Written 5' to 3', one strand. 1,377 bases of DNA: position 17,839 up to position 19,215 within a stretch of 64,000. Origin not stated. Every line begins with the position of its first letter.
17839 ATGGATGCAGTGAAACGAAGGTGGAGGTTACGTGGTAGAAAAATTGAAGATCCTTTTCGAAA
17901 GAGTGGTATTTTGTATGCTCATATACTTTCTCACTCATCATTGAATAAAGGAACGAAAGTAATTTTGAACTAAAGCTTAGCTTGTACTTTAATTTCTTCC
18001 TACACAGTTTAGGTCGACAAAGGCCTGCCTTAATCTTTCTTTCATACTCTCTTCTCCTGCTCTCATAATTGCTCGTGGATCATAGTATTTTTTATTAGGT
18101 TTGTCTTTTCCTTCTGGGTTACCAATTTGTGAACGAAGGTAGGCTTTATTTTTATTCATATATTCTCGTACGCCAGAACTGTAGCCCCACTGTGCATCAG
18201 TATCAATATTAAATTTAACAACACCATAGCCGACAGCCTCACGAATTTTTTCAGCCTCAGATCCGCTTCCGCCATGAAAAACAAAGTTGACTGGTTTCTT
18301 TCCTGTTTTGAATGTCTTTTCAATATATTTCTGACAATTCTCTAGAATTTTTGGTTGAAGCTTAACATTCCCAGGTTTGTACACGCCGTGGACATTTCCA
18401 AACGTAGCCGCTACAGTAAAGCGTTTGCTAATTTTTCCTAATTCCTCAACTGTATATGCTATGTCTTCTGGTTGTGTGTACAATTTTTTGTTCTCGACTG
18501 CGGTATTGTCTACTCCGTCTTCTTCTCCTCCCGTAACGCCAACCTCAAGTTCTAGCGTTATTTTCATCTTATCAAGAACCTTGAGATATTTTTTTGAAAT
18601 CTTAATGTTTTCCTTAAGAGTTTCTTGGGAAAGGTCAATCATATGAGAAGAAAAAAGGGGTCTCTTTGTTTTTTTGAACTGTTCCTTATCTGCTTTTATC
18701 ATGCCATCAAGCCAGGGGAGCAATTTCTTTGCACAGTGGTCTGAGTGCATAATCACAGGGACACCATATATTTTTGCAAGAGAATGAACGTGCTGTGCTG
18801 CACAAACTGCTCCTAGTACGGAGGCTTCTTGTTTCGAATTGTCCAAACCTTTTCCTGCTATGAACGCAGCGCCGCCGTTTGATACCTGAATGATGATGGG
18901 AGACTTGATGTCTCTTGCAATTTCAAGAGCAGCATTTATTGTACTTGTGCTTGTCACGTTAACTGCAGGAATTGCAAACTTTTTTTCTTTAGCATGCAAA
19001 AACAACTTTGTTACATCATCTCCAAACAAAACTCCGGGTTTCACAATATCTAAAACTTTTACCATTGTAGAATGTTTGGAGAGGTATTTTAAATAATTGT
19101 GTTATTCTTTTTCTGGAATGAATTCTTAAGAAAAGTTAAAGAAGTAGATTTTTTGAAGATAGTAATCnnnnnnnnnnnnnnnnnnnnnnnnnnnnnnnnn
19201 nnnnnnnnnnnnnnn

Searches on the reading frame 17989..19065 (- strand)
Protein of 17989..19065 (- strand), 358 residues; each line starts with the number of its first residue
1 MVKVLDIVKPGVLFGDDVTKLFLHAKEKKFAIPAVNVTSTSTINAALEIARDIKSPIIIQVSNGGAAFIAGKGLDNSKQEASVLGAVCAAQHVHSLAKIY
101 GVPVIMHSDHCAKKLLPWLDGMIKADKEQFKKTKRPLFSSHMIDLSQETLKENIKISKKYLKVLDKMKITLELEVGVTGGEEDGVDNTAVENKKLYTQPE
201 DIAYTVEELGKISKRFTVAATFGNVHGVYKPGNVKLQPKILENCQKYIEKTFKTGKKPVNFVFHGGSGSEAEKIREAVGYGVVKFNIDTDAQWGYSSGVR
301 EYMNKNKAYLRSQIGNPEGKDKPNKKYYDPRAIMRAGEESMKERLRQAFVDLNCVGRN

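Call 55: search_protein_families(library=ncbifam, max_evalue=0.001, proteins=[window:17989-19065:-])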
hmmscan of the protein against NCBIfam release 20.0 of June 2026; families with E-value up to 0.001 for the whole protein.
window:17989-19065:- (358 aa): 20 families
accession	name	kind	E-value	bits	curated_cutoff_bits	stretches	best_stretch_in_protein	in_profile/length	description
NF006628.0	PRK09197.1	equivalog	2.2e-167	556.5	297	1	3-357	2-356/359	class II fructose-bisphosphate aldolase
TIGR01520.1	FruBisAldo_II_A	equivalog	4.3e-166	552.3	347.7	1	4-357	1-356/357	class II fructose-bisphosphate aldolase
TIGR00167.1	cbbA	subfamily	2.7e-102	342.1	215.6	1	15-357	3-289/290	ketose-bisphosphate aldolase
TIGR01859.1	fruc_bis_ald_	equivalog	2.8e-45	155.2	343.05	1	19-355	5-279/282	class II fructose-1,6-bisphosphate aldolase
NF009497.0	PRK12857.1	equivalog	7.4e-33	114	423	1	18-309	6-253/284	class II fructose-1,6-bisphosphate aldolase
NF009374.0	PRK12737.1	subfamily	1.8e-32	112.5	383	1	20-308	8-252/284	tagatose-bisphosphate aldolase subunit GatY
NF041368.1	Fbpase2_Halo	equivalog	3.4e-32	111.8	500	1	15-352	6-320/333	class II fructose-bisphosphate aldolase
NF006626.0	PRK09195.1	subfamily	8.3e-31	107.1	384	1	21-308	9-252/284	tagatose-bisphosphate aldolase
NF006042.0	PRK08185.1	subfamily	2.4e-29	102.6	405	1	19-321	6-265/287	hypothetical protein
TIGR01858.1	tag_bisphos_ald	equivalog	1.1e-27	96.9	443.55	1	20-307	6-249/282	tagatose bisphosphate family class II aldolase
NF006376.0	PRK08610.1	equivalog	6.5e-25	88.4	527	1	19-308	7-253/286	class II fructose-bisphosphate aldolase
NF005823.0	PRK07709.1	equivalog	1.1e-24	87.8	545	1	21-308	9-253/285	class II fructose-bisphosphate aldolase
NF005481.0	PRK07084.1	equivalog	2.3e-24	86.2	511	1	19-309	16-292/324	class II fructose-bisphosphate aldolase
NF005288.0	PRK06806.1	equivalog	3.8e-24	85.4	396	1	18-307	6-249/281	class II fructose-bisphosphate aldolase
NF005590.0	PRK07315.1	equivalog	6.3e-23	81.5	443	1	21-344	9-279/293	class II fructose-bisphosphate aldolase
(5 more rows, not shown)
